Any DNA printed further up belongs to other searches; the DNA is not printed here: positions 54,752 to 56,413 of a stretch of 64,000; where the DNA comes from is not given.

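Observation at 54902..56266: PTS EIIA(Ntr)-like domain fused to a diadenylate cyclase (DAC) domain with RHS in place of RHR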

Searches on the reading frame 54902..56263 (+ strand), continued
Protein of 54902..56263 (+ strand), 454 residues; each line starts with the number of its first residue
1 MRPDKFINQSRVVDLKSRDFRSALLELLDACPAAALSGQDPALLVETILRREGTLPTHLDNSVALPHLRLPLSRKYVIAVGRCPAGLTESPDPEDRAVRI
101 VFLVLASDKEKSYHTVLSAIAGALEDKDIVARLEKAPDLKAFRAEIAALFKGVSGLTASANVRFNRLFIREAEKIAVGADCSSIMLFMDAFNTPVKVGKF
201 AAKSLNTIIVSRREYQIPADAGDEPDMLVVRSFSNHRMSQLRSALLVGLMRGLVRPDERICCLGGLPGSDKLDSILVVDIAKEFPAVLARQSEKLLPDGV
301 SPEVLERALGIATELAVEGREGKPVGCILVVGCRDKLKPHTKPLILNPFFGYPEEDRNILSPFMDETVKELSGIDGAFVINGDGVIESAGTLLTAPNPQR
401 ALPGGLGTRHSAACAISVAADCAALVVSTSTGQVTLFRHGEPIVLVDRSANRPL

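Call 20: find_encoding_contigs(protein=P0001, flank=10000, max_places=3)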
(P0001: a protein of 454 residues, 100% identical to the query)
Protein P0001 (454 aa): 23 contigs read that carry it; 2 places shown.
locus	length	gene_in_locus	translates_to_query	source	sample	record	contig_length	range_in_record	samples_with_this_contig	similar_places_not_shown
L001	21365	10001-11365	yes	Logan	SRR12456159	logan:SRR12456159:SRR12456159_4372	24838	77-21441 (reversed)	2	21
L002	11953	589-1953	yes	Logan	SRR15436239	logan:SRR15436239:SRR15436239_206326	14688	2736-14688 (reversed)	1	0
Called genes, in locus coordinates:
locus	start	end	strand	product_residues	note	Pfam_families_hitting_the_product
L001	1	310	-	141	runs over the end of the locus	PF02502:LacAB_rpiB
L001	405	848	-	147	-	PF01451:LMWPc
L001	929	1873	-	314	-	-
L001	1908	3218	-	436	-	PF02844:GARS_N, PF01071:GARS_A, PF02655:ATP-grasp_3 (weak), PF02786:CPSase_L_D2 (weak), PF02843:GARS_C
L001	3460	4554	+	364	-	PF03747:ADP_ribosyl_GH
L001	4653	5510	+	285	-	-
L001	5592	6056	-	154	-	PF14588:YjgF_endoribonc, PF01042:Ribonuc_L-PSP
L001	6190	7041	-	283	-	PF00106:adh_short, PF13561:adh_short_C2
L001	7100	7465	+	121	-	PF02482:Ribosomal_S30AE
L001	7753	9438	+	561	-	PF00111:Fer2 (weak), PF13510:Fer2_4 (weak), PF10588:NADH-G_4Fe-4S_3, PF22117:Fer4_Nqo3, PF22151:Fer4_NDSU1, PF00384:Molybdopterin (weak)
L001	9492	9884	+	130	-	PF00507:Oxidored_q4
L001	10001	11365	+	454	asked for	PF00359:PTS_EIIA_2, PF21755:DacZ_P, PF02457:DAC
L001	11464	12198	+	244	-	-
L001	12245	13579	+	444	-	PF00815:Histidinol_dh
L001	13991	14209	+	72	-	-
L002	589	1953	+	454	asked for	PF00359:PTS_EIIA_2, PF21755:DacZ_P, PF02457:DAC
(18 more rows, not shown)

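Call 26: search_protein_representatives(protein=window:54902-56263:+)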
Query: 454 residues. Proteins with E-value up to 0.001 (for the whole library): 1629; up to 1e-10: 800; up to 1e-30: 223. The best 150 are listed.
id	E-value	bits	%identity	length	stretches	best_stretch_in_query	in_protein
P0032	2.2e-146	504.4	56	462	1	1-449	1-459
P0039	6.5e-144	496.2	56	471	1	2-448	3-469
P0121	2.7e-120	418.4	47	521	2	97-452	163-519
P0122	8.6e-116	403.6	45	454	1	1-449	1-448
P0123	1.2e-114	399.8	47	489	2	99-452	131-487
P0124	1.9e-109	382.7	44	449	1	6-449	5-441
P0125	2.5e-108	379.0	42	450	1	4-445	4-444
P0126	2.3e-107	375.8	43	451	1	1-453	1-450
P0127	3.7e-99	348.8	41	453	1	4-447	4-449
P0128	1.1e-98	347.2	41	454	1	1-453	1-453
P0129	3.9e-96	338.8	40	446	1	2-446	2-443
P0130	1.6e-95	336.8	41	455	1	1-448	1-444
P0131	4.4e-95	335.3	50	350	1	104-449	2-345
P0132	1.5e-83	297.3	36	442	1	7-445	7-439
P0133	1.0e-78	281.4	47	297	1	161-449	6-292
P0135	1.1e-65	238.4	34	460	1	5-449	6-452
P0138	1.6e-64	234.7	34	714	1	4-445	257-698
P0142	2.5e-62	227.4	31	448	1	6-449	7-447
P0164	1.2e-56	208.7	41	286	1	165-443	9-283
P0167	9.6e-56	205.7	41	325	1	165-447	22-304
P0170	4.4e-55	203.6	41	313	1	168-448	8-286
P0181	2.0e-53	198.1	43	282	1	172-443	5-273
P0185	5.0e-53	196.8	38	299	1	165-447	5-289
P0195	6.3e-51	189.8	39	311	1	168-449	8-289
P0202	5.8e-50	186.7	39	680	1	165-448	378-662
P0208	1.1e-48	182.4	28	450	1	5-445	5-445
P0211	1.4e-48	182.1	39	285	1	182-444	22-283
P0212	6.4e-48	180.0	39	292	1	163-448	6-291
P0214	1.4e-47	178.8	36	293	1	162-445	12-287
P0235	1.0e-43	166.1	39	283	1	203-444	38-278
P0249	1.2e-41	159.3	28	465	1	9-448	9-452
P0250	1.4e-41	159.1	35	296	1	167-448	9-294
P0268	8.4e-40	153.2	36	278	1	179-446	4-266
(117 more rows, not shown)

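Call 28: list_cluster_members(proteins=[P0122, P0132, P0135, P0138, P0142, P0208, P0249, P0164, P0167, P0202])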
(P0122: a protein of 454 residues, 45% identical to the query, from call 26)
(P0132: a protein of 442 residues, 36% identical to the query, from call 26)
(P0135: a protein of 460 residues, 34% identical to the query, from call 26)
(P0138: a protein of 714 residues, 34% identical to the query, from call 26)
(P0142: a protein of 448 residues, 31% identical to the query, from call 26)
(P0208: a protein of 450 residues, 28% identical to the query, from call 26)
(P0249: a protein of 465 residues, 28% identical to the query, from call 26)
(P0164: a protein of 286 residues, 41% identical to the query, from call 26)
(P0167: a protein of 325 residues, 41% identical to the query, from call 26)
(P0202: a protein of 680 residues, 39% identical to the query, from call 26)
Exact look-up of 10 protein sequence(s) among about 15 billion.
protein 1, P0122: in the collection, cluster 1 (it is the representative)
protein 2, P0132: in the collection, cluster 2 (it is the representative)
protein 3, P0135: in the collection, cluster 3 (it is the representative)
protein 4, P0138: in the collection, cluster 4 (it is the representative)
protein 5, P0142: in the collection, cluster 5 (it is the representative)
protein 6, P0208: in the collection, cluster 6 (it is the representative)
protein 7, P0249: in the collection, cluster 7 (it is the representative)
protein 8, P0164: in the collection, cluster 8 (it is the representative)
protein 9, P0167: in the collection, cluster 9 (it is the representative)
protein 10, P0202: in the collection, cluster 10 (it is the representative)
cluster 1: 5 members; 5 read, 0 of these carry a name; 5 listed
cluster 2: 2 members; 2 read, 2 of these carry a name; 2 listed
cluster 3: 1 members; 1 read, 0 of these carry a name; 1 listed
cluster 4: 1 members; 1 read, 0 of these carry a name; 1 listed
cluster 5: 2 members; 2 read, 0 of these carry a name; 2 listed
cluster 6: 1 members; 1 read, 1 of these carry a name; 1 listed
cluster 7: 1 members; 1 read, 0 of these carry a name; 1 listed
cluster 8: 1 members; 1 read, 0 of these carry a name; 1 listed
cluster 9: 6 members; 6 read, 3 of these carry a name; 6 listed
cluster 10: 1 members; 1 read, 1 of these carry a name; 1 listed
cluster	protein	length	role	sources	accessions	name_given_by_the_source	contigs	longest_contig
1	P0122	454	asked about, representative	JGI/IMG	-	-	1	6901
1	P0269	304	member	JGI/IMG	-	-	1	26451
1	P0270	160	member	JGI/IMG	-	-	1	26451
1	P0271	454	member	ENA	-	-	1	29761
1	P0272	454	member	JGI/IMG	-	-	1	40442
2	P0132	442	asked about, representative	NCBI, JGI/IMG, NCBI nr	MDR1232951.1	MAG: diadenylate cyclase [Puniceicoccales bacterium] | DNA integrity scanning protein DisA with diadenylate cyclase ... | diadenylate cyclase [Puniceicoccales bacterium]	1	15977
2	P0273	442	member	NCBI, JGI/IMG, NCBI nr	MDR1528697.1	MAG: diadenylate cyclase [Puniceicoccales bacterium] | DNA integrity scanning protein DisA with diadenylate cyclase activity | diadenylate cyclase [Puniceicoccales bacterium]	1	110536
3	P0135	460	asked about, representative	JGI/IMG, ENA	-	-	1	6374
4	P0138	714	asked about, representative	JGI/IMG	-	-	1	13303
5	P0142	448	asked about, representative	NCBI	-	-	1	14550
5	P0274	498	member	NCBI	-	-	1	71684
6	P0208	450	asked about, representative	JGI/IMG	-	DNA integrity scanning protein DisA with diadenylate cyclase ...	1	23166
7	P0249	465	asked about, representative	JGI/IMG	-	-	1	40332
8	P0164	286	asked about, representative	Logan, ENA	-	-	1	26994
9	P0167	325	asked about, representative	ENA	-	-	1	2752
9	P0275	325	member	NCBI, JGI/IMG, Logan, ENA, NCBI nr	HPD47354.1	MAG TPA: diadenylate cyclase [Anaerohalosphaeraceae bacterium] | diadenylate cyclase | diadenylate cyclase [Anaerohalosphaeraceae bacterium]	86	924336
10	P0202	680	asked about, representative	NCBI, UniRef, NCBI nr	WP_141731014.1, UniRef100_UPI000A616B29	diadenylate cyclase [Oligoflexus tunisiensis] | diadenylate cyclase n=1 Tax=Oligoflexus tunisiensis TaxID=708132 RepID=UPI000A616B29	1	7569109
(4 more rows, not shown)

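Call 29: search_protein_families(library=ncbifam, proteins=[P0133, P0164, P0181, P0185, P0211, P0212, P0214, P0235, P0250, P0268], max_evalue=1e-10)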
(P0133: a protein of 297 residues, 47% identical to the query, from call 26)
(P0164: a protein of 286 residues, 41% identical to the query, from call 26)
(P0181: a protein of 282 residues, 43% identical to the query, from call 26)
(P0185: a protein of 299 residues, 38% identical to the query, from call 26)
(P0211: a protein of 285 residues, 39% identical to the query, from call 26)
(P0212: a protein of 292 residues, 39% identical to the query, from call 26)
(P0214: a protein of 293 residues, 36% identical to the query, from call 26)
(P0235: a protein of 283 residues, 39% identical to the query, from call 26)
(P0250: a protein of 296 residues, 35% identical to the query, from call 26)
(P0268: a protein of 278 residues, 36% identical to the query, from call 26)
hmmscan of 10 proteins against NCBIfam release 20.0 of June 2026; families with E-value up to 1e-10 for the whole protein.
P0133 (297 aa): 1 family
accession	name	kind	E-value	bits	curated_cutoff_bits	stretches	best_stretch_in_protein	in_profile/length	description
NF041371.1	Diadnylcyc_Halo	equivalog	2.1e-30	106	430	1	27-286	16-262/270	diadenylate cyclase DacZ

P0164 (286 aa): 1 family
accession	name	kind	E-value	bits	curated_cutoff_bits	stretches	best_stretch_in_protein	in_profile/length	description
NF041371.1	Diadnylcyc_Halo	equivalog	3.1e-16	59.5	430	1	140-282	122-261/270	diadenylate cyclase DacZ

P0181 (282 aa): 1 family
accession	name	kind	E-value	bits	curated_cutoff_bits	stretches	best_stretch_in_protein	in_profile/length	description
NF041371.1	Diadnylcyc_Halo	equivalog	3.5e-28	98.7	430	1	55-275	50-264/270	diadenylate cyclase DacZ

P0185 (299 aa): 1 family
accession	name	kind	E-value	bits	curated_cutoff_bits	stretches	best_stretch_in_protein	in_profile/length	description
NF041371.1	Diadnylcyc_Halo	equivalog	4.5e-35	121.3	430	1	141-289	122-266/270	diadenylate cyclase DacZ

P0211 (285 aa): 1 family
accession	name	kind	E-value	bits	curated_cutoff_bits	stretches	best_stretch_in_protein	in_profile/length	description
NF041371.1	Diadnylcyc_Halo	equivalog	8.1e-35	120.5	430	1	63-285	50-265/270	diadenylate cyclase DacZ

P0212 (292 aa): 1 family
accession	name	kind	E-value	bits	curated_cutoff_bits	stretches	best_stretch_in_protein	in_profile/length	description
NF041371.1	Diadnylcyc_Halo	equivalog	2.3e-25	89.5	430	1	25-290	16-266/270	diadenylate cyclase DacZ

P0214 (293 aa): 1 family
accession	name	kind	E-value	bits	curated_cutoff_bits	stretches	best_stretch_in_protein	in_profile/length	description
NF041371.1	Diadnylcyc_Halo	equivalog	6.9e-21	74.8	430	1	69-285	50-262/270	diadenylate cyclase DacZ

P0235 (283 aa): 1 family
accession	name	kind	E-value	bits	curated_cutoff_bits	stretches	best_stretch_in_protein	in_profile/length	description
NF041371.1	Diadnylcyc_Halo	equivalog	7.9e-45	153.3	430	1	21-281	15-266/270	diadenylate cyclase DacZ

P0250 (296 aa): 2 families
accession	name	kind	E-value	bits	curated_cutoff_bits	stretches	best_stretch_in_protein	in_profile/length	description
NF041371.1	Diadnylcyc_Halo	equivalog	1.1e-38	133.2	430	1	47-293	35-266/270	diadenylate cyclase DacZ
TIGR00159.1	TIGR00159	equivalog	3.1e-12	46.4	188.8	1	217-290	165-235/254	diadenylate cyclase CdaA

P0268 (278 aa): 1 family
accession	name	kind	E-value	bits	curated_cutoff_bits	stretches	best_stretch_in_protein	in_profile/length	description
NF041371.1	Diadnylcyc_Halo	equivalog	1.3e-39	136.2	430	1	44-267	47-266/270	diadenylate cyclase DacZ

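Call 34: list_cluster_members(proteins=[P0235, P0250, P0268, P0185, P0211, P0133, P0181, P0212, P0170, P0195])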
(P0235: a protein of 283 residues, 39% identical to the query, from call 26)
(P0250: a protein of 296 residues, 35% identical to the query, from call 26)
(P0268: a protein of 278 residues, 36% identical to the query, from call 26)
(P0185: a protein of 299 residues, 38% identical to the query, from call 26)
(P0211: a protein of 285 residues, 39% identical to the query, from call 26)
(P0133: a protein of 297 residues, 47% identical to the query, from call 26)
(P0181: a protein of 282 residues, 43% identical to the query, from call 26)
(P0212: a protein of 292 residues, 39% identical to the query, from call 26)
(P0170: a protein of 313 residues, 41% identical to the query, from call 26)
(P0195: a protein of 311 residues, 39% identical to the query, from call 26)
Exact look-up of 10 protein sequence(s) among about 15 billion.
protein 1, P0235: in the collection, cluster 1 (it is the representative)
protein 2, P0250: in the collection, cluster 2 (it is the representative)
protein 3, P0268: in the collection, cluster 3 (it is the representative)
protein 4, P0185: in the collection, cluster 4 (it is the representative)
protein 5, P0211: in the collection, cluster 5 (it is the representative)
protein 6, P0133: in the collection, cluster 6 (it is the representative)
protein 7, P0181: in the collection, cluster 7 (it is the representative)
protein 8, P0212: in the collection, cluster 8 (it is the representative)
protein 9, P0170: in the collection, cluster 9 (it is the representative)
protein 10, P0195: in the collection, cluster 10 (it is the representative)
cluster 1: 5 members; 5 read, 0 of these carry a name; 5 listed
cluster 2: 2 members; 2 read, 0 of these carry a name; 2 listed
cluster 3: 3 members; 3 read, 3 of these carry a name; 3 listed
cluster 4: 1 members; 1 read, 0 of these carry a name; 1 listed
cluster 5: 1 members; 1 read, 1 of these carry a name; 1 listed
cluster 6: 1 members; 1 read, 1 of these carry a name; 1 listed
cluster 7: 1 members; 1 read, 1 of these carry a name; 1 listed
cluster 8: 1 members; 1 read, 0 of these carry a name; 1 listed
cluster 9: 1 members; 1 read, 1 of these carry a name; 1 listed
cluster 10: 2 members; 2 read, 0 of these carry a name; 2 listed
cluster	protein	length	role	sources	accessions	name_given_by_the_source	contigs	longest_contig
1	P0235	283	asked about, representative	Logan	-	-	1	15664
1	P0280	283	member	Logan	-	-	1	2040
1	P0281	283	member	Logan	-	-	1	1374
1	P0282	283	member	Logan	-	-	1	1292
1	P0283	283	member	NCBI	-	-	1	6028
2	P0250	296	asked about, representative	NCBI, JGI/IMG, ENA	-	-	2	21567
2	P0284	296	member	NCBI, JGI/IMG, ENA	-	-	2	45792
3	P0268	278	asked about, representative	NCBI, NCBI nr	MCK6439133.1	MAG: diadenylate cyclase, partial [Planctomycetes bacterium] | diadenylate cyclase [Planctomycetota bacterium]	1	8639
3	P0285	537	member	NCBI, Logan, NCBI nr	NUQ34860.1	MAG: DNA integrity scanning protein DisA nucleotide-binding domain protein ... | DNA integrity scanning protein DisA nucleotide-binding domain protein [Planctomycetaceae ...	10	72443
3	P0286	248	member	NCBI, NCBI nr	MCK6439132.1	MAG: PTS sugar transporter subunit IIA, partial [Planctomycetes bacterium] | PTS sugar transporter subunit IIA [Planctomycetota bacterium]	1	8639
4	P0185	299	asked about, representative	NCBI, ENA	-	-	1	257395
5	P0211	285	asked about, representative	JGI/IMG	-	hypothetical protein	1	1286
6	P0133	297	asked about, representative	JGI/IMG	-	diadenylate cyclase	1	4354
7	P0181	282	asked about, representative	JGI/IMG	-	diadenylate cyclase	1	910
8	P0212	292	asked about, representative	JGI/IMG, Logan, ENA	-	-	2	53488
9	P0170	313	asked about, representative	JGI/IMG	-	diadenylate cyclase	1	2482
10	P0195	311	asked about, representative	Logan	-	-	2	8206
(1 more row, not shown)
